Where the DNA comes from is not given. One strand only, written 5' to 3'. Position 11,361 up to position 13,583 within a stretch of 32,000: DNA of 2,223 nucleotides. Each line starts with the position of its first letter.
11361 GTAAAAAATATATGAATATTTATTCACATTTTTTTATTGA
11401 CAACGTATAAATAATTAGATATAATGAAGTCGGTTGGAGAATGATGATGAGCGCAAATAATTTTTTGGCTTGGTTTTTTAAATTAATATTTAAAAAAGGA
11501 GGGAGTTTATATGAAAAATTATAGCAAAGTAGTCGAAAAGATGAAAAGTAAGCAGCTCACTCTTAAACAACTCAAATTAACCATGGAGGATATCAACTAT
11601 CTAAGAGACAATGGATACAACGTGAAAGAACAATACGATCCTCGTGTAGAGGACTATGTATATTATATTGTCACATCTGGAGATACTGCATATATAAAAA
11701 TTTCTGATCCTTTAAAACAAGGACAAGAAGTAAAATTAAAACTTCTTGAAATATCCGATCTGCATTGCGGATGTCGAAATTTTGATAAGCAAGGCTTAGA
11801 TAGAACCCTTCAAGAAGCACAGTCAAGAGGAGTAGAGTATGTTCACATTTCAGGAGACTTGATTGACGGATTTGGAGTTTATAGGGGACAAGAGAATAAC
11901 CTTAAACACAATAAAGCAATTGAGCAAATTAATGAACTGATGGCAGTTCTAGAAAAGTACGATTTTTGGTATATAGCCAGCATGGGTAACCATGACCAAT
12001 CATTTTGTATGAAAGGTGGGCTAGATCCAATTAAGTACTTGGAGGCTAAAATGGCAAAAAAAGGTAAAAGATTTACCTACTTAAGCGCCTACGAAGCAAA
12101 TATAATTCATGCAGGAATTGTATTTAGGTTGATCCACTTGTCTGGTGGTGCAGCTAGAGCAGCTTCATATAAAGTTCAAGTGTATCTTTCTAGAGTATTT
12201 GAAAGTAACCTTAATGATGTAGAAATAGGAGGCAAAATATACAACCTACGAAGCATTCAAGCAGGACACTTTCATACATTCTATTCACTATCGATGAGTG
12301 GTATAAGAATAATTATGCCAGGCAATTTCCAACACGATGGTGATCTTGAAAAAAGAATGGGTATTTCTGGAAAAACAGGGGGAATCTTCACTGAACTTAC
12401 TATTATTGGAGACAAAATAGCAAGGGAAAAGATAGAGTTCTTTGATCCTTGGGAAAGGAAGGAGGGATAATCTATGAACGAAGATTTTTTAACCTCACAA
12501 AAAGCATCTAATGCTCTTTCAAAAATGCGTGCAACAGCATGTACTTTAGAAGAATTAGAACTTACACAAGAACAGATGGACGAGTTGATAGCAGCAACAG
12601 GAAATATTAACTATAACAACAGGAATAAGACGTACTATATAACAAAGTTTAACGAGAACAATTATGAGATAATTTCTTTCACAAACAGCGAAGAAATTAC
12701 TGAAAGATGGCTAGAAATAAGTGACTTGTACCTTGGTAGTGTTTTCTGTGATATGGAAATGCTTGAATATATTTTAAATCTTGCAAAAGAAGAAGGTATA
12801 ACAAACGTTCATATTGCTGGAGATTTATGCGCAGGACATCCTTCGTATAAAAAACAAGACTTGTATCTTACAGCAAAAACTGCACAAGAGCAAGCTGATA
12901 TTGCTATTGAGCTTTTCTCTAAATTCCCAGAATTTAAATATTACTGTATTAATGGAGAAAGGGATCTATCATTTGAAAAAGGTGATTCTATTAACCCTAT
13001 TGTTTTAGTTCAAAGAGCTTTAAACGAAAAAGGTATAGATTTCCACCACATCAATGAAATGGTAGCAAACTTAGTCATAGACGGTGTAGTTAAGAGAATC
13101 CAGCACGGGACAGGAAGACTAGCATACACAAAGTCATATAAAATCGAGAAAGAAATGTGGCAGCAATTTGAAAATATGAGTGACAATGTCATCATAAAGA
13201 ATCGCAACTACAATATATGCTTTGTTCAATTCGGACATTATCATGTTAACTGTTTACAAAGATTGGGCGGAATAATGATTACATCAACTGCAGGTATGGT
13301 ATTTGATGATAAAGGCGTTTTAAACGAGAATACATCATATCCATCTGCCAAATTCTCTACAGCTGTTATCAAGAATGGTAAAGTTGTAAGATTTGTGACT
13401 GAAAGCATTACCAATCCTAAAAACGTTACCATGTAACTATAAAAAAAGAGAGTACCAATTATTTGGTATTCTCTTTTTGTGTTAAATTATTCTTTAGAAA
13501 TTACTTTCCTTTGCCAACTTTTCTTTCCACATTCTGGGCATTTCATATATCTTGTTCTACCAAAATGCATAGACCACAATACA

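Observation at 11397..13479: Self-contained two-gene cassette: an active metallophosphoesterase plus a catalytically degenerate paralog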

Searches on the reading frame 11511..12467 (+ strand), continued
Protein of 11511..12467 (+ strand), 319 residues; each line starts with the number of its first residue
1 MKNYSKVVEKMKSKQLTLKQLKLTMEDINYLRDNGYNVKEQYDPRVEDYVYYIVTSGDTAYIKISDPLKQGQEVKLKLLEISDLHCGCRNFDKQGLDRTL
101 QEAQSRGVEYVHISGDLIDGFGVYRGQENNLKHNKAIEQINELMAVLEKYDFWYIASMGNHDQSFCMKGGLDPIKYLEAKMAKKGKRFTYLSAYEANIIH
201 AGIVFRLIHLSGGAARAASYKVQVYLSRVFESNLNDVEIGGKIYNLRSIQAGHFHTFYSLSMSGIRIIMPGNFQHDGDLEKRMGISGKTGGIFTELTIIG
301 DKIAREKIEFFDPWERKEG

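Call 79: fold_search(model_id=the predicted structure, library=pdb)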
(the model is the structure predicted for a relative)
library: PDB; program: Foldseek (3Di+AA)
matches with E <= 10: 957; with E <= 0.001: 108
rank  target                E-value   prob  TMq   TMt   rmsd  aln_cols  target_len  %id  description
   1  8ppt_A                1.1e-08  1.00  0.27  0.41  16.6       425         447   15  Pyrococcus abyssi DNA polymerase D (PolD) in its editing mode bound to a primer/template substrate containing a mismat (released 2023-12-20)
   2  6hms_A                1.2e-08  1.00  0.28  0.46   8.5       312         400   18  Cryo-EM map of DNA polymerase D from Pyrococcus abyssi in complex with DNA (released 2019-01-30)
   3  9f2a_A                1.9e-08  1.00  0.27  0.41   8.7       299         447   17  Pyrococcus abyssi PolD in complex with Rpa2 winged-helix domain class 2 (composite map) (released 2024-12-04)
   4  5ihe_A                3.5e-08  1.00  0.28  0.43   6.7       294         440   18  D-family DNA polymerase - DP1 subunit (3'-5' proof-reading exonuclease) (released 2016-08-31)
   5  6t8h_A                4.4e-08  1.00  0.28  0.44   6.5       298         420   18  Cryo-EM structure of the DNA-bound PolD-PCNA processive complex from P. abyssi (released 2020-03-04)
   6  9f29_A                5.2e-08  1.00  0.24  0.36   8.4       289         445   13  Pyrococcus abyssi PolD in complex with Rpa2 winged-helix domain class 1 (composite map) (released 2024-12-04)
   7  5ihe_B                5.5e-08  1.00  0.28  0.43   6.6       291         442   18  D-family DNA polymerase - DP1 subunit (3'-5' proof-reading exonuclease) (released 2016-08-31)
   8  6hmf_B                5.5e-08  1.00  0.28  0.43   6.6       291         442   18  D-family DNA polymerase - DP1 subunit (3'-5' proof-reading exonuclease) H451 proof-reading deficient variant (released 2019-01-30)
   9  6hmf_A                7.3e-08  1.00  0.28  0.43   6.7       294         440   18  D-family DNA polymerase - DP1 subunit (3'-5' proof-reading exonuclease) H451 proof-reading deficient variant (released 2019-01-30)
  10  6knb_A                1.1e-07  1.00  0.27  0.40   7.3       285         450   20  PolD-PCNA-DNA (form A) (released 2020-08-05)
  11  7yzp_B                2.9e-06  1.00  0.20  0.37  10.2       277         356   14  Hairpin-bound state of the E. coli Mre11-Rad50 (SbcCD) head complex bound to ADP and a DNA hairpin (released 2022-08-17)
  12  7yzo_B                4.1e-06  1.00  0.20  0.36  10.8       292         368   14  Endonuclease state of the E. coli Mre11-Rad50 (SbcCD) head complex bound to ADP and dsDNA (released 2022-08-17)
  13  7zr1_A                4.8e-06  1.00  0.18  0.23  12.2       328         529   11  Chaetomium thermophilum Mre11-Rad50-Nbs1 complex bound to ATPyS (composite structure) (released 2023-01-11)
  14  4lu9_D                5.1e-06  1.00  0.20  0.37  11.1       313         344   14  Crystal structure of E.coli SbcD at 2.5 angstrom resolution (released 2014-08-27)
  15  4fcx_A                5.4e-06  1.00  0.19  0.34   9.5       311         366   14  S.pombe Mre11 apoenzym (released 2012-06-20)
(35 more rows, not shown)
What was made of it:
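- The ranking is the same for the fused homolog (call 79).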

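Call 81: find_encoding_contigs(protein=P0095, flank=6000, max_places=2)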
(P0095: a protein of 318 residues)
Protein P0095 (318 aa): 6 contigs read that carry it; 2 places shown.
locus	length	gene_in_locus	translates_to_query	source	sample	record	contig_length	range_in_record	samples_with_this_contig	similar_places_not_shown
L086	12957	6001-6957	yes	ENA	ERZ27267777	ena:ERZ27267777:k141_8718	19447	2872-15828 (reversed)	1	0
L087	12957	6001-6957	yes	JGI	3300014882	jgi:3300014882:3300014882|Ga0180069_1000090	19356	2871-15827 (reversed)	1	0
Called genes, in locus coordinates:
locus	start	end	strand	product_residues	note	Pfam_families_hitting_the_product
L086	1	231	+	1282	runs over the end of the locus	?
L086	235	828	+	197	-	-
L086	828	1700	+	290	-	-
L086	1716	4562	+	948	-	-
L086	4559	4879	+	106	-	-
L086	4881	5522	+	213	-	-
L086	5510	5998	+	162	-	-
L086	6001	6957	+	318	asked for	-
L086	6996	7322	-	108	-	-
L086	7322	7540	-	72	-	-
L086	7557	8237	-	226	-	PF00929:RNase_T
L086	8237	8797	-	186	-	PF04275:P-mevalo_kinase (weak)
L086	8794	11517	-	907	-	PF19263:DUF5906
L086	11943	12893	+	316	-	PF02195:ParB_N, PF17762:HTH_ParB (weak)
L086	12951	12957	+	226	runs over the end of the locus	-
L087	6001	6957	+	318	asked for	-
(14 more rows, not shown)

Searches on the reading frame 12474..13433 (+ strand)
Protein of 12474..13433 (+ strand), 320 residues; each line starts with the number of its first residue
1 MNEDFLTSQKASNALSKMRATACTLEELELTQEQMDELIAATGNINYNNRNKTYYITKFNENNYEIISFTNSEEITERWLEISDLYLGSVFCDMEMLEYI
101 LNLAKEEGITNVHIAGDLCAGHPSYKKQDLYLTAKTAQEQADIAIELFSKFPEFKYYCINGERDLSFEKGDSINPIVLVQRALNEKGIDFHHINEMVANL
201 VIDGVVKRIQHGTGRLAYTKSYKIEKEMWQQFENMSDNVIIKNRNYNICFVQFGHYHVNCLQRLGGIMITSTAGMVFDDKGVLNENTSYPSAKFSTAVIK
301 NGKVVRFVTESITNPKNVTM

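Call 3: search_protein_families(library=pfam, proteins=[window:12474-13433:+], max_evalue=1)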
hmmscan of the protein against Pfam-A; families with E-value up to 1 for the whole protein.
window:12474-13433:+ (320 aa): 1 family
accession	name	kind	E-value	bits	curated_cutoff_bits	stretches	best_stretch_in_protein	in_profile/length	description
PF23413.1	zf_RING_Vps8_fungal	-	0.081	13.8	27.4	1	226-265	19-58/58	Vps8 RING zinc finger, fungal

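Call 4: search_protein_families(library=ncbifam, proteins=[window:12474-13433:+], max_evalue=1)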
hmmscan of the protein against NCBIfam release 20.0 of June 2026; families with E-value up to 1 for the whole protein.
window:12474-13433:+ (320 aa): 2 families
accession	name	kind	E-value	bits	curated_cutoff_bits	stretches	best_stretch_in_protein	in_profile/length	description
NF003118.0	PRK04036.1-3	equivalog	0.0027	16.7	445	1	35-153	186-307/481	DNA-directed DNA polymerase II small subunit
NF002016.0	PRK00823.1-1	equivalog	0.13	12.4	133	1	13-72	2-63/113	4a-hydroxytetrahydrobiopterin dehydratase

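Call 6: search_protein_families(library=phrogs, proteins=[window:12474-13433:+], max_evalue=1)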
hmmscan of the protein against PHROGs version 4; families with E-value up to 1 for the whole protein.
window:12474-13433:+ (320 aa): 5 families
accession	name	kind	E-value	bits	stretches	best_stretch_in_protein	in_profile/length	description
phrog_7339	-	DNA, RNA and nucleotide metabolism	8.6e-09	36.1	1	80-189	33-140/263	DNA repair exonuclease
phrog_12612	-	unknown function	0.026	15.4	1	73-137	9-74/84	-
phrog_284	-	DNA, RNA and nucleotide metabolism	0.045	13.7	1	96-160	164-238/398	exonuclease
phrog_142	-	moron, auxiliary metabolic gene and host takeover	0.14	13.2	1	184-242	34-92/116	Ren-like exclusion protein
phrog_1945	-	unknown function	0.31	12.4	1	42-85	17-63/94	-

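Call 7: search_protein_families(library=padloc, proteins=[window:12474-13433:+], max_evalue=1)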
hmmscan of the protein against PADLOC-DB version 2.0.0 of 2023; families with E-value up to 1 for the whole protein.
window:12474-13433:+ (320 aa): 0 families

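Call 17: find_homologous_proteins(query=window:12474-13433:+, max_evalue=0.001)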
Query window:12474-13433:+ (320 aa): 36 proteins with E <= 0.001 among 1265 candidates.
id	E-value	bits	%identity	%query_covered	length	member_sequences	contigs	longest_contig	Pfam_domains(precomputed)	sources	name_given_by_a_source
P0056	4.0e-206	701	98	100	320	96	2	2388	-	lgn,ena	-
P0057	1.6e-188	643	88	100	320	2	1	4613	-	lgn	-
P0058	2.2e-188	643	88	100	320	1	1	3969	-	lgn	-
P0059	1.1e-184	631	85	100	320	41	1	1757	-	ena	-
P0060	1.8e-179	614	83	100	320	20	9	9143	-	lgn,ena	-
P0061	3.9e-179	612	83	100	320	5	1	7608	-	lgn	-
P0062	3.8e-178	609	83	100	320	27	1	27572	-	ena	-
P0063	1.6e-177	607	81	100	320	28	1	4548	-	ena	-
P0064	2.4e-177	607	82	100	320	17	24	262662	-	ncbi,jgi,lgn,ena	-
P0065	3.9e-177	606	83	100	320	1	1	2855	-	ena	-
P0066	3.2e-175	600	80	100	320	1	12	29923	-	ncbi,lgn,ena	-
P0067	4.6e-175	599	80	100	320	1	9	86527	-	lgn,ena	-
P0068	1.1e-174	598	82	100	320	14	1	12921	-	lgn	-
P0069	1.7e-174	597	81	100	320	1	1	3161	-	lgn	-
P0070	1.9e-174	597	80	100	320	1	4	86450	-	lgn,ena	-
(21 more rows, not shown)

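Call 68: search_solved_structures(query=A2, max_evalue=1)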
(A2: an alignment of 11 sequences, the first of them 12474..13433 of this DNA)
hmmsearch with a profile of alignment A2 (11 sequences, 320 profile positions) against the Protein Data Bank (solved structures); distinct sequences matched with E-value up to 1: 6.
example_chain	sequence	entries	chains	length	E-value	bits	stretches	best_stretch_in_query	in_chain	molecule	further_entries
6hms_A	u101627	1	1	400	0.068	15.3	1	81-154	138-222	DNA polymerase II small subunit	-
5ihe_A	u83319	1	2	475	0.086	15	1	81-154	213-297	DNA polymerase II small subunit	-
6hmf_A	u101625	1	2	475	0.1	14.8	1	81-154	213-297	DNA polymerase II small subunit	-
6t8h_A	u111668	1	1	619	0.16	14.2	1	81-154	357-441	DNA polymerase II small subunit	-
8ppt_A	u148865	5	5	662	0.18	14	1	81-154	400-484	DNA polymerase II small subunit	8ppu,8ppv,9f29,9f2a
6knb_A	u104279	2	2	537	0.53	12.4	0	81-153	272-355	DNA polymerase II small subunit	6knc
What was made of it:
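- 12474..13436 (+): Copy 2: the catalytically degenerate subunit, 320 aa, with the same winged-helix + PDE architecture. Its positions are H->Y86, D->A120, N->E162 and catalytic H->R163. The family profile finds only DP1 in PDB, weakly (call 68).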

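Call 80: find_related_loci(query=A2, collection=metagenome_contigs, flank=4000)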
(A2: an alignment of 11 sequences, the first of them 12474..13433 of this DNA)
Query A2 (320 aa) in metagenome_contigs; peptide patterns used: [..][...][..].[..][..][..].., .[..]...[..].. (x = any residue, [..] = any of these).
600 stretches matched a pattern (row limit reached: there are more); 7 encode a relative of the query (tblastn E <= 1e-3); 7 distinct loci.
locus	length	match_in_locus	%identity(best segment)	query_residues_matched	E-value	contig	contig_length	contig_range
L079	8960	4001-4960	98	1-320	0e+0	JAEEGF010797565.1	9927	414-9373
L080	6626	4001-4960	98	1-320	0e+0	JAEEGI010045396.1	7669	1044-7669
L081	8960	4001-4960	94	1-320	0e+0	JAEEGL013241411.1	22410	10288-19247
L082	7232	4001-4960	80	1-320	1e-178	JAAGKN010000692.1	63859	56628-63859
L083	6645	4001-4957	49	1-318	1e-99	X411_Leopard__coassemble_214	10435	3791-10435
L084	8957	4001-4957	49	1-318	2e-99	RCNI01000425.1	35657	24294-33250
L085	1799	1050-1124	72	53-77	8e-7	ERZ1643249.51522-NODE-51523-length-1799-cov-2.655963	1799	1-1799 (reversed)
